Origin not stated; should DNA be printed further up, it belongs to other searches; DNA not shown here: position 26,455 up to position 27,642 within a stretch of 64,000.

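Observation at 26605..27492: Protein C: possible HEPN-type Rx4H motif joined to a CCA-enzyme-like C-terminal motif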

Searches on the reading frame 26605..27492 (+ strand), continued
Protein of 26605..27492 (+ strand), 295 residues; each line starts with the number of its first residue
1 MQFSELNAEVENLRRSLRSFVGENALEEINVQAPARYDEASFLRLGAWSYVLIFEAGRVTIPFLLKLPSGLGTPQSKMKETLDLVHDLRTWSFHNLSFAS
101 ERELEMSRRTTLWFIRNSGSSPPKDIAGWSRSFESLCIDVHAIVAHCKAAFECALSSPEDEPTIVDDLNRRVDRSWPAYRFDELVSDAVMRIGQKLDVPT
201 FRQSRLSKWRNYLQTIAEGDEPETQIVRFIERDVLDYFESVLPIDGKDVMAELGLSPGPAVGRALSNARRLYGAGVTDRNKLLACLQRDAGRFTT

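Call 28: search_protein_families(library=padloc, proteins=[L001:4601-7996:+, L003:4619-7996:+, L004:4585-8001:+, P0037, P0108], max_evalue=1)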
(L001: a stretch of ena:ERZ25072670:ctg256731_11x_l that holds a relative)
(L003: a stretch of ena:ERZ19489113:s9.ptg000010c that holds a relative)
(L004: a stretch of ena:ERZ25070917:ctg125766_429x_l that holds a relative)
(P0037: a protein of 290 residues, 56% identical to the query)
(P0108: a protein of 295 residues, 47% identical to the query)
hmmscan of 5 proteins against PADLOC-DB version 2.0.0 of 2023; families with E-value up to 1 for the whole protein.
L001:4601-7996:+ (1132 aa): 2 families
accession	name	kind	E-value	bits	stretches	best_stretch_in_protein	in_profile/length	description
PDLC04140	mad8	-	0.015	12.9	1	360-432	23-67/314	mads_8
PDLC05064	PDC-S68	-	0.081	8.5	1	340-399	676-735/1273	-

L003:4619-7996:+ (1126 aa): 3 families
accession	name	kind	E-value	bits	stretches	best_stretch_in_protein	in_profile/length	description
PDLC04140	mad8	-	0.00039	18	1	357-429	23-67/314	mads_8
PDLC01439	typeIV_DinG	-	0.035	10.8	1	339-406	16-75/575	CAS-IV-A; associated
PDLC05064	PDC-S68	-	0.093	8.3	1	338-393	677-732/1273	-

L004:4585-8001:+ (1139 aa): 0 families

P0037 (290 aa): 0 families

P0108 (295 aa): 0 families

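Call 33: find_related_loci(query=A1, collection=genome_contigs, flank=8000)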
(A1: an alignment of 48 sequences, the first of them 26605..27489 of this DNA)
Query A1 (295 aa) in genome_contigs; peptide patterns used: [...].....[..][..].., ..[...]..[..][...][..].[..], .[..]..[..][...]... (x = any residue, [..] = any of these).
44 stretches matched a pattern; 16 encode a relative of the query (tblastn E <= 1e-3); 15 distinct loci.
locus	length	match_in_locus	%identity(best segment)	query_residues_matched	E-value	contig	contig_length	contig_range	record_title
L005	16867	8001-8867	56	1-289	2e-108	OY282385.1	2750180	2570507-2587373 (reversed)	MAG: uncultured Dehalococcoidia bacterium genome assembly, chromosome: 1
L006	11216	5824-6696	50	1-290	1e-91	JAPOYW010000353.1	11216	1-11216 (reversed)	MAG: Gammaproteobacteria bacterium isolate COS4_bin_45 NODE_4463_length_11216_cov_6.53866, whole genome shotgun sequence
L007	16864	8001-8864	49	1-287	3e-89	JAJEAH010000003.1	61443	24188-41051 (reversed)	MAG: Chloroflexota bacterium isolate jk18x7bins.44 k141_1968317, whole genome shotgun sequence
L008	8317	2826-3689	47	1-287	3e-87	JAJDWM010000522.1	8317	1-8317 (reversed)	MAG: Bryobacterales bacterium isolate jk18x25bins.29 k141_255753, whole genome shotgun sequence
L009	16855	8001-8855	47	1-287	2e-86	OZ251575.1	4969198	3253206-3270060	MAG: Spirochaetia bacterium isolate 617b14b6-7821-4a15-9039-de9782a91b86 genome assembly, chromosome: 1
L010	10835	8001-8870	44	1-290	1e-83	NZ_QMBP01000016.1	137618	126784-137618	Mesorhizobium hawassense strain AC99b scaffold_15, whole genome shotgun sequence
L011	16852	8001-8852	50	1-287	2e-80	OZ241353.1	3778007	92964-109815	MAG: Candidatus Azotimanducaceae bacterium isolate e3e4c148-1896-45fc-9e70-f97964d5a610 genome assembly, chromosome: 1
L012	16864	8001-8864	50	1-288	1e-98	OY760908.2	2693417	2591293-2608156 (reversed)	MAG: Dehalococcoidia bacterium isolate 99511b8e-fdeb-40b8-a9fc-769d5cc020c2 genome assembly, chromosome: 1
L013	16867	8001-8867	50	1-289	1e-93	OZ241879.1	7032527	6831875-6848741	MAG: Spirochaetia bacterium isolate 33422d00-efb0-4b49-bd16-f937cda21374 genome assembly, chromosome: 1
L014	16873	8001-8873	44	1-289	1e-75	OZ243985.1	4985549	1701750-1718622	MAG: Caldilineaceae bacterium isolate 1a963e88-e386-4f35-86cd-9ea7058ee1bf genome assembly, chromosome: 1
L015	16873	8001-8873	43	1-289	1e-74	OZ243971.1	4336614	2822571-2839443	MAG: Caldilineaceae bacterium isolate 3f5651a3-4c64-4ddd-a15f-43440b2599a7 genome assembly, chromosome: 1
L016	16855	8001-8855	46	1-288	2e-82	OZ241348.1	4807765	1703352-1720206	MAG: Candidatus Azotimanducaceae bacterium isolate a9db2f7b-e227-4142-b8f7-1613535697ad genome assembly, chromosome: 1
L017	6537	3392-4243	34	1-283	5e-57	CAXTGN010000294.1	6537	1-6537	MAG TPA_asm: uncultured Acidobacteriaceae bacterium isolate private_X15_metawrap_bin.1 genome assembly, contig: private_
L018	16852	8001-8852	37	1-283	5e-57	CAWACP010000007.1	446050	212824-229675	MAG: uncultured Acidobacteriota bacterium isolate MFD09286.bin.1.87 genome assembly, contig: contig_39818, whole genome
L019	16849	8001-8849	59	1-283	1e-104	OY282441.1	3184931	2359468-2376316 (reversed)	MAG: uncultured Dehalococcoidia bacterium genome assembly, chromosome: 1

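Call 36: find_encoding_contigs(protein=P0043, flank=10000, max_places=1)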
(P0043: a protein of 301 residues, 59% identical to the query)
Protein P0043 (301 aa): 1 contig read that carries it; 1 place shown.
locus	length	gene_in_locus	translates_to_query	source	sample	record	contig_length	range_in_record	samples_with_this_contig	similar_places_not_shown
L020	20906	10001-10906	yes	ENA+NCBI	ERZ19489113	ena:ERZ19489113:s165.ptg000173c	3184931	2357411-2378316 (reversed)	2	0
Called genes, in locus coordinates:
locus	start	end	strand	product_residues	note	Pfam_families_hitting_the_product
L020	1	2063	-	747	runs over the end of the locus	PF01315:Ald_Xan_dh_C, PF02738:MoCoBD_1, PF20256:MoCoBD_2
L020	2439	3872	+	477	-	PF04174:CP_ATPgrasp_1, PF14403:CP_ATPgrasp_2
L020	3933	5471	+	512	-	PF00909:Ammonium_transp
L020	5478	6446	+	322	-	PF04168:Alpha-E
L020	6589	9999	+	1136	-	PF25199:nSTAND_NTPase5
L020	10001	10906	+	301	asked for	-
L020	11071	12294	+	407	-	PF01960:ArgJ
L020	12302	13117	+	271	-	PF00696:AA_kinase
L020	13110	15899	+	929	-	PF03699:UPF0182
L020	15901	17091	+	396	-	PF00202:Aminotran_3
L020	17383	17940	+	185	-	PF05685:Uma2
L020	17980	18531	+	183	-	PF05685:Uma2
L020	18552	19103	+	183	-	PF05685:Uma2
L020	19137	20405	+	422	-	PF00764:Arginosuc_synth, PF20979:Arginosuc_syn_C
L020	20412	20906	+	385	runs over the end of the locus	PF02771:Acyl-CoA_dh_N, PF02770:Acyl-CoA_dh_M, PF00441:Acyl-CoA_dh_1, PF08028:Acyl-CoA_dh_2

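Call 37: find_encoding_contigs(protein=P0056, flank=10000, max_places=1)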
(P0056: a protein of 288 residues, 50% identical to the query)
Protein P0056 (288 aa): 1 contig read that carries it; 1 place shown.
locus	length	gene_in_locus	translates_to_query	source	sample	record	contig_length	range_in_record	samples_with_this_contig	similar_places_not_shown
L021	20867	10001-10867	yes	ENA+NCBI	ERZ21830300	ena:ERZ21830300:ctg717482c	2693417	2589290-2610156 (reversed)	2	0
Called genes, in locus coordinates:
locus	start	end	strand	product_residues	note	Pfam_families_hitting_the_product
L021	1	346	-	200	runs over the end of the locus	PF13338:AbiEi_4 (weak)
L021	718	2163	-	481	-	PF00805:Pentapeptide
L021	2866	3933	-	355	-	PF04055:Radical_SAM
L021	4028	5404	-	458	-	PF02481:DNA_processg_A, PF18306:LDcluster4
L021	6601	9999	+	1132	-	PF25199:nSTAND_NTPase5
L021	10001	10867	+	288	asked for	-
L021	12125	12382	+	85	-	PF07704:PSK_trans_fac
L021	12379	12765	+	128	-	PF01850:PIN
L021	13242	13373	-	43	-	-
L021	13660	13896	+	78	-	PF04255:DUF433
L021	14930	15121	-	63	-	-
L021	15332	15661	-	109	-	PF01227:GTP_cyclohydroI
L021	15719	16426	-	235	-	-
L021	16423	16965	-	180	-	-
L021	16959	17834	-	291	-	PF01656:CbiA, PF13614:AAA_31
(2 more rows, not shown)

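Call 38: search_protein_representatives(alignment_id=A1)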
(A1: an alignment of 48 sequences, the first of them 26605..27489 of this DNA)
Query: 48 sequences, 299 profile positions. Proteins with E-value up to 0.001 (for the whole library): 599; up to 1e-10: 447; up to 1e-30: 210. The best 150 are listed.
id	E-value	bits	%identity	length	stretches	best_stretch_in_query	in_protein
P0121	3.6e-122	423.6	-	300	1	1-294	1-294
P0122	2.4e-112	391.4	-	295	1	1-292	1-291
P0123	3.9e-112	390.6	-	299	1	1-296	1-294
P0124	1.8e-109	381.9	-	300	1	1-291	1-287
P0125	7.6e-109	379.9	-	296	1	1-292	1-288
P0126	2.6e-99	348.5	-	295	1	1-289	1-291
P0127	5.6e-93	327.8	-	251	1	61-294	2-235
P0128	7.0e-93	327.4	-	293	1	1-288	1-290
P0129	7.1e-93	327.4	-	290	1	1-292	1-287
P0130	2.0e-91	322.7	-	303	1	1-291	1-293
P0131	7.9e-91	320.7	-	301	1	1-292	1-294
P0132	3.3e-90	318.7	-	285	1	10-292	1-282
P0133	3.1e-88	312.2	-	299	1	1-293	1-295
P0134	2.7e-87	309.1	-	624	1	1-288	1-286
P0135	6.2e-87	307.9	-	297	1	1-292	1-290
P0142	1.7e-66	240.8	-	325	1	1-229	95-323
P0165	1.1e-47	179.0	-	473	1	162-294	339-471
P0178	6.7e-45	169.9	-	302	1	34-291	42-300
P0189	1.7e-43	165.3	-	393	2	80-288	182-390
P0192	1.9e-43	165.1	-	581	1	26-293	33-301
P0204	3.3e-42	161.0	-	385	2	77-289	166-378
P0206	3.5e-42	161.0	-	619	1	28-296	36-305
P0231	8.0e-40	153.2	-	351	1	27-291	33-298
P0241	8.9e-39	149.8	-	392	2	78-292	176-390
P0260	3.7e-36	141.2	-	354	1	1-231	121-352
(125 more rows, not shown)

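Call 39: search_protein_families(library=pfam, proteins=[P0134, P0192, P0206, P0165, P0189, P0204, P0241, P0260, P0142, P0231], max_evalue=0.1)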
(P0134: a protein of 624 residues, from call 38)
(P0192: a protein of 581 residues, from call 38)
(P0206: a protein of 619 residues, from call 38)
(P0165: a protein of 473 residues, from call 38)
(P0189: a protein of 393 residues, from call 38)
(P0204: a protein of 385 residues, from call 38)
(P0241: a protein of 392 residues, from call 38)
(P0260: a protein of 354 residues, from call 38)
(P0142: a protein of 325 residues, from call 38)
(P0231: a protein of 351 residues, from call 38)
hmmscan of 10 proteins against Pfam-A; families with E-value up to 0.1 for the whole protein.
P0134 (624 aa): 1 family
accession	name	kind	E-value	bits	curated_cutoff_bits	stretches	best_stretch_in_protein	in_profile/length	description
PF13676.11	TIR_2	-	4.4e-22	79.3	28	1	338-459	1-121/122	TIR domain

P0192 (581 aa): 4 families
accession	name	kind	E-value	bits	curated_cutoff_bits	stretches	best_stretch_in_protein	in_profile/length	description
PF13676.11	TIR_2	-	4.9e-18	66.2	28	1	330-432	1-106/122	TIR domain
PF08937.16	ThsB_TIR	-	2.2e-06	28.4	21.2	1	331-412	1-91/100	Thoeris protein ThsB, TIR-like domain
PF01582.25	TIR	-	4.7e-06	27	21.3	1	346-403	23-79/179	TIR domain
PF05014.21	Nuc_deoxyrib_tr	-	0.00024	21.6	28.8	1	334-416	9-98/117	Nucleoside 2-deoxyribosyltransferase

P0206 (619 aa): 2 families
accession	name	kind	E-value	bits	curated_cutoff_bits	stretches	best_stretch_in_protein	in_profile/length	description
PF01048.26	PNP_UDP_1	-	7.8e-21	75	25.1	1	322-591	1-208/233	Phosphorylase superfamily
PF13735.12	tRNA_NucTran2_2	-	0.022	15.2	27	1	252-276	103-127/149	tRNA nucleotidyltransferase domain 2 putative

P0165 (473 aa): 0 families

P0189 (393 aa): 2 families
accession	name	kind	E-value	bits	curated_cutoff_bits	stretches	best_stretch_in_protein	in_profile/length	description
PF13075.11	DUF3939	-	0.0046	17.6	21.3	0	193-243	64-113/134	Protein of unknown function (DUF3939)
PF13735.12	tRNA_NucTran2_2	-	0.0079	16.6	27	1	340-371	98-129/149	tRNA nucleotidyltransferase domain 2 putative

P0204 (385 aa): 3 families
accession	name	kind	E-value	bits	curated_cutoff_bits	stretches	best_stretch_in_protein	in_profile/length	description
PF23835.1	DUF7205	-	0.019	15.1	27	1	162-260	19-120/128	Domain of unknown function (DUF7205)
PF13735.12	tRNA_NucTran2_2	-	0.031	14.7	27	1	332-357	103-128/149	tRNA nucleotidyltransferase domain 2 putative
PF17601.7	DUF5497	-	0.034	14.9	27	0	226-251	30-55/89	Family of unknown function (DUF5497)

P0241 (392 aa): 4 families
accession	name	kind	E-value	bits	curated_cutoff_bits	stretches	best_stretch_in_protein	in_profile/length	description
PF03118.21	RNA_pol_A_CTD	-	0.00035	20.7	23.8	1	116-157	25-66/67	Bacterial RNA polymerase, alpha chain C terminal domain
PF13735.12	tRNA_NucTran2_2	-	0.018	15.5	27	1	340-367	103-130/149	tRNA nucleotidyltransferase domain 2 putative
PF14520.12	HHH_5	-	0.02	15.8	27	1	117-158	16-57/57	Helix-hairpin-helix domain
PF23023.1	Anti-Pycsar_Apyc1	-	0.076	12.9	50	0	138-267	105-233/250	Anti-Pycsar protein Apyc1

P0260 (354 aa): 0 families

P0142 (325 aa): 0 families

P0231 (351 aa): 0 families

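Call 46: find_homologous_proteins(query=A3, max_evalue=0.001)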
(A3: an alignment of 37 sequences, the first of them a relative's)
Query A3 (37 sequences) (581 aa, profile of the alignment): 41 proteins with E <= 0.001 among 8000 candidates.
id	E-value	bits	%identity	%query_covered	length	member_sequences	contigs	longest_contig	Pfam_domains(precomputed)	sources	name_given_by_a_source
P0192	9.5e-138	478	100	100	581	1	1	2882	PF01582.26,PF13676.12,PF08937.17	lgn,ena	-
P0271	4.2e-133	462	42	51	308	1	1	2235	-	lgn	-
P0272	5.2e-131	455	44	51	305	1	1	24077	-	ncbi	-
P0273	1.0e-130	455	44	50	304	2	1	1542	-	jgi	jgi:hypothetical protein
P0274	5.2e-129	449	44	51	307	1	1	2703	-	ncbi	-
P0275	1.0e-125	438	41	51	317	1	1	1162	-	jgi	jgi:hypothetical protein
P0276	1.7e-125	437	42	51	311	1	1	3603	-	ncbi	-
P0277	6.0e-125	436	49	35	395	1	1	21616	-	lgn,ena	-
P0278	8.8e-125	435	40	50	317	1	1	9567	-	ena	-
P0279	6.1e-124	432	39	51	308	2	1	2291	-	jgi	jgi:hypothetical protein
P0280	1.1e-123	431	41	51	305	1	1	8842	-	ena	-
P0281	5.8e-121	422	40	50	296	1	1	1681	-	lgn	-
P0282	7.6e-121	422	38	53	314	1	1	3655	-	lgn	-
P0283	8.6e-121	422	39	50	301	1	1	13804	-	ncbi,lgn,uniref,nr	ncbi:hypothetical protein PAESOLCIP111_06613 [Paenibacillus solanacearum]|uniref:CCA-adding enzyme C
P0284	1.2e-120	421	39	51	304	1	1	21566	-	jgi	jgi:hypothetical protein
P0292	1.7e-117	411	39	51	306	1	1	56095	-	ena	-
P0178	5.3e-116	406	37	51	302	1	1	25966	PF13735.13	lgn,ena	-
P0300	1.6e-112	395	36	48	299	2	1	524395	-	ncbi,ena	-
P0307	8.3e-105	369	42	35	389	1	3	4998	-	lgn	-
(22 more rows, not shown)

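Call 47: find_encoding_contigs(protein=P0300, flank=9000, max_places=1)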
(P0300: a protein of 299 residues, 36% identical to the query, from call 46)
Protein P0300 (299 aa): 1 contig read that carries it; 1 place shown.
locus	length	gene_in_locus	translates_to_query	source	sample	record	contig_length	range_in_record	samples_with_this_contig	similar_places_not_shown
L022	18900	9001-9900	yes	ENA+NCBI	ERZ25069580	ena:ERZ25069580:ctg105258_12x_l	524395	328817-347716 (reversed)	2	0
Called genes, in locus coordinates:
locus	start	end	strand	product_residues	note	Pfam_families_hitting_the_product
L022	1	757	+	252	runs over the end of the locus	PF12686:DUF3800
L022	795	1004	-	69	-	-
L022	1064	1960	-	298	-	PF01972:SDH_protease, PF25145:NfeD1b_N (weak)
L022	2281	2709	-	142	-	PF06114:Peptidase_M78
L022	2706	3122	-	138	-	PF12844:HTH_19, PF13560:HTH_31 (weak), PF01381:HTH_3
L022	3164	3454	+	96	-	-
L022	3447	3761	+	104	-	-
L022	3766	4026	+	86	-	-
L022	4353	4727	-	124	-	PF18870:HEPN_RES_NTD1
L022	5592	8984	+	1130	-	PF25199:nSTAND_NTPase5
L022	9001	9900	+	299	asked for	-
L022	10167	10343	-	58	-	PF12762:DDE_Tnp_IS1595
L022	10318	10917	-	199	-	PF12762:DDE_Tnp_IS1595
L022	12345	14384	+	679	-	PF13814:Replic_Relax (weak)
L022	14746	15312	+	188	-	-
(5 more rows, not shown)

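Call 48: find_encoding_contigs(protein=P0292, flank=9000, max_places=1)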
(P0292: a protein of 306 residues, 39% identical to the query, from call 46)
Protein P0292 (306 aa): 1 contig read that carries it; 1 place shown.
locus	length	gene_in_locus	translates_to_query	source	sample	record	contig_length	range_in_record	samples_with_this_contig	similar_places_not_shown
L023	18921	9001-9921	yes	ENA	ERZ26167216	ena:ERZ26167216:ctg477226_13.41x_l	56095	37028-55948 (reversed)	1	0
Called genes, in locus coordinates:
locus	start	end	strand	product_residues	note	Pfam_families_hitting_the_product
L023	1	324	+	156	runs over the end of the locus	?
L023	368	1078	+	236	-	-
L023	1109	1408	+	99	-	-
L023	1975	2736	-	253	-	-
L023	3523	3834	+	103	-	-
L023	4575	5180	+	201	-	PF00589:Phage_integrase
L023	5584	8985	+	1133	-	PF25199:nSTAND_NTPase5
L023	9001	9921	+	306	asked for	-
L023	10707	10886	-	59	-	-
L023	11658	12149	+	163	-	-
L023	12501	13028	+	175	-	PF06271:RDD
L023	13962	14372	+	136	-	PF12172:zf-ChsH2, PF01796:OB_ChsH2_C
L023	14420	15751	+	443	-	PF22691:Thiolase_C_1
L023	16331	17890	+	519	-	PF05345:He_PIG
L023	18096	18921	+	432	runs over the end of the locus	PF07690:MFS_1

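Call 49: find_encoding_contigs(protein=P0283, flank=9000, max_places=1)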
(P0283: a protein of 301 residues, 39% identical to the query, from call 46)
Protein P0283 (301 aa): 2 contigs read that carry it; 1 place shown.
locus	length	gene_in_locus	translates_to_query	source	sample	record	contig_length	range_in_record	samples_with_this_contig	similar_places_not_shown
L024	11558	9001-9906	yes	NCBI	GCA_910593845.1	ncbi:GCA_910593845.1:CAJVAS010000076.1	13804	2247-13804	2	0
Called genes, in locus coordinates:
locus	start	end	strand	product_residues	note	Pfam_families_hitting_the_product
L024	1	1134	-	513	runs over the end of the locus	PF00884:Sulfatase, PF16347:SGSH_C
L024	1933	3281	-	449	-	PF01527:HTH_Tnp_1 (weak), PF13384:HTH_23 (faint), PF13551:HTH_29 (faint), PF13518:HTH_28, PF13276:HTH_21, PF00665:rve, PF13683:rve_3, PF13333:rve_2, +1 more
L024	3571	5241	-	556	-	-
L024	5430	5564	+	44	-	-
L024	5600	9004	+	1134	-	PF25199:nSTAND_NTPase5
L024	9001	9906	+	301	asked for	-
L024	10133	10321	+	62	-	-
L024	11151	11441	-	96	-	PF07978:NIPSNAP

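Call 50: find_encoding_contigs(protein=P0192, flank=5000, max_places=2)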
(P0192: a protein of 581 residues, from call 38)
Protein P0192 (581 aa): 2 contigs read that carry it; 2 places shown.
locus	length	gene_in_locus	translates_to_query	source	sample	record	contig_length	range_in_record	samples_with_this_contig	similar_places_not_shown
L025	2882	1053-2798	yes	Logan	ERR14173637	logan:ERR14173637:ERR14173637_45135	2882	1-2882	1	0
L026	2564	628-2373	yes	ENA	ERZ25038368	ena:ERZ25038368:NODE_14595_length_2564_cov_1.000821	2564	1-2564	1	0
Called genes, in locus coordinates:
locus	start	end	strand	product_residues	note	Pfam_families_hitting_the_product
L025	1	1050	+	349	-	?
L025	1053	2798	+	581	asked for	PF01582:TIR (weak), PF08937:ThsB_TIR (weak), PF13676:TIR_2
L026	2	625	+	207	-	?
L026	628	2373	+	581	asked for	PF01582:TIR (weak), PF08937:ThsB_TIR (weak), PF13676:TIR_2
